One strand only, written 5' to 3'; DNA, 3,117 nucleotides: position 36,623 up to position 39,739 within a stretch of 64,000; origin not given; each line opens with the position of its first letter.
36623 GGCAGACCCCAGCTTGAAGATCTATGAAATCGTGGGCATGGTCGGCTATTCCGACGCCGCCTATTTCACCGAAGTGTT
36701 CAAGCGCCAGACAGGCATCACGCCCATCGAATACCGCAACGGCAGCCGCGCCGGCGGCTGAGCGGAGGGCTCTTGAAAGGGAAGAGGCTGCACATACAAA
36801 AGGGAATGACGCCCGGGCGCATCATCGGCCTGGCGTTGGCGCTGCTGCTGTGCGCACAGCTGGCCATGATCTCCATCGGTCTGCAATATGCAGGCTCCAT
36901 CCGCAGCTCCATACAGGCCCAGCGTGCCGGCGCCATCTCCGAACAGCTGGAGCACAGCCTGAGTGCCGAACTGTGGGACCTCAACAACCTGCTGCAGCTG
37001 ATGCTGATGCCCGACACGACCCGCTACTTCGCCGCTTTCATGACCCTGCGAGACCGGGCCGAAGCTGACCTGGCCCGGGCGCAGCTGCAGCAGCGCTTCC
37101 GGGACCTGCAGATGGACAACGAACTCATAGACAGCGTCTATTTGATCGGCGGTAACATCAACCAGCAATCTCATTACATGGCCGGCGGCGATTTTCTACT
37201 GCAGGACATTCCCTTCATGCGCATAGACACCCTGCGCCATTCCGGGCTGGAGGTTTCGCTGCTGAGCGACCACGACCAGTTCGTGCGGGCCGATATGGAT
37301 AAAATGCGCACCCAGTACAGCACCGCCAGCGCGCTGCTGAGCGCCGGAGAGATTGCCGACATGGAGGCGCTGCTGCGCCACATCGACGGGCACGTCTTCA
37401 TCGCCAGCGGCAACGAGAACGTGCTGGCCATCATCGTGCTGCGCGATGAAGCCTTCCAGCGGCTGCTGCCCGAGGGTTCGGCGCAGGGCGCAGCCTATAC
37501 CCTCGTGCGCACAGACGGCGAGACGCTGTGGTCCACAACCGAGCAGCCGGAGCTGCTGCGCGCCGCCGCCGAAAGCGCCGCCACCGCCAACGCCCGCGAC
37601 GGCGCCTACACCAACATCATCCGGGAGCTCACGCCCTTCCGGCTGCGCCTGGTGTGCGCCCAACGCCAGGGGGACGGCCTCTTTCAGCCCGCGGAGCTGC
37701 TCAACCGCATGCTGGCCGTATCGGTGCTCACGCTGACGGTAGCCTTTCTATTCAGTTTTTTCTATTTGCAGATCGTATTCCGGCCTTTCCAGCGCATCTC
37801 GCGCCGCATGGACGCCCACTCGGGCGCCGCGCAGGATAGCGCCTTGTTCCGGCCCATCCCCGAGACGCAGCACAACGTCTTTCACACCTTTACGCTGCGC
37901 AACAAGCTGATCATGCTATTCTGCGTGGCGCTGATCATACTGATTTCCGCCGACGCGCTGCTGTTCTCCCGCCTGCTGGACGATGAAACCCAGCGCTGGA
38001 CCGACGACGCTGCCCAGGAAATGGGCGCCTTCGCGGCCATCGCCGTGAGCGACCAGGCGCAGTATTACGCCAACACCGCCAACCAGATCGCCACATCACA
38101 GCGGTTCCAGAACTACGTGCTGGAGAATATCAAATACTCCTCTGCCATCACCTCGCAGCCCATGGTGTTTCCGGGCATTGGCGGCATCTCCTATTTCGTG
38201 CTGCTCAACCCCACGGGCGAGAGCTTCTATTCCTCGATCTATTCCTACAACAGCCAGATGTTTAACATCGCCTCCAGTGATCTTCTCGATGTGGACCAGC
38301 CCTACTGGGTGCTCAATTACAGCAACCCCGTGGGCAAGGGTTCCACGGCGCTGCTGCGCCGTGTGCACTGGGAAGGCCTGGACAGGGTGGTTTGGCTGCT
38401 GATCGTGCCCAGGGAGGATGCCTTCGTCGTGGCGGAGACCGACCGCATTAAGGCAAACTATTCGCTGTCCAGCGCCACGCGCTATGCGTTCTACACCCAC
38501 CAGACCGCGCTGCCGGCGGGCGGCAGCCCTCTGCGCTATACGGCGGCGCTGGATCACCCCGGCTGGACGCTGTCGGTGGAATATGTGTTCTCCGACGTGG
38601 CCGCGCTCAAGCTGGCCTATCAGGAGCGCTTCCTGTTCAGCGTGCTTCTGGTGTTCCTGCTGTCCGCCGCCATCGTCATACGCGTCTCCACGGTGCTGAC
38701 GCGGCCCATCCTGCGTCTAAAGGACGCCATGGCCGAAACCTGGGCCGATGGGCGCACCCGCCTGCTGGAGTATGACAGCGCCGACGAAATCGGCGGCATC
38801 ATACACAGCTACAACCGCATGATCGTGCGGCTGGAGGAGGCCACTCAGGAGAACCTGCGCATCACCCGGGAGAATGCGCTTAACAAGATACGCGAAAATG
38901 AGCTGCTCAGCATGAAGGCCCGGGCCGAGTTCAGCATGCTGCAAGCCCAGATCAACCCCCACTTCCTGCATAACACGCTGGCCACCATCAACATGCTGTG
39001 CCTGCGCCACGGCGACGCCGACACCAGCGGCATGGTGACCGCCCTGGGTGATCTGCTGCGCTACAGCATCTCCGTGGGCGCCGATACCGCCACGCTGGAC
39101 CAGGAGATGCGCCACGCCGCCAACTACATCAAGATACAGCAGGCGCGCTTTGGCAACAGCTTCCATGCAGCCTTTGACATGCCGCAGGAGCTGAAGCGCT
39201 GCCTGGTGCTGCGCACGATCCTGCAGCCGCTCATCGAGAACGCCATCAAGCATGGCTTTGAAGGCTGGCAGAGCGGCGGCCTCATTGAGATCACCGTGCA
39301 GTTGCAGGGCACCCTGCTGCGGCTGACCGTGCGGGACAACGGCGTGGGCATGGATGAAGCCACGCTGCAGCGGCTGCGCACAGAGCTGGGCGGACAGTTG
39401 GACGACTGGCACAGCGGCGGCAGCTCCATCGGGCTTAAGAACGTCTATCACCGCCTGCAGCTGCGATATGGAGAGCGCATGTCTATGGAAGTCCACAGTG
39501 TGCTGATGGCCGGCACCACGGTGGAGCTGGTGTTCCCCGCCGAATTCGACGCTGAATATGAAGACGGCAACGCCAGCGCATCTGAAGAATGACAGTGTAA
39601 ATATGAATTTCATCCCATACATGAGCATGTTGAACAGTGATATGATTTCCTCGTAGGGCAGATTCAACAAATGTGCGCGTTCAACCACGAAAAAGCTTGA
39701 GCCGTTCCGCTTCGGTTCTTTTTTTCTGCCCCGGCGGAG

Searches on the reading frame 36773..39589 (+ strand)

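Call 41: search_protein_families(library=pfam, proteins=[window:36773-39589:+])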
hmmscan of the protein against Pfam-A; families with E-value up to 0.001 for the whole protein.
window:36773-39589:+ (939 aa): 3 families
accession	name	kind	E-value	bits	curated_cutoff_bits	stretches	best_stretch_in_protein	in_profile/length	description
PF06580.19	His_kinase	-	3.6e-25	88.5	25.2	1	718-797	1-81/81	Histidine kinase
PF02518.31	HATPase_c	-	2e-12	48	26.4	1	813-923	6-109/111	Histidine kinase-, DNA gyrase B-, and HSP90-like ATPase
PF00672.30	HAMP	-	2.1e-05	25.2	25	1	641-689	5-53/53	HAMP domain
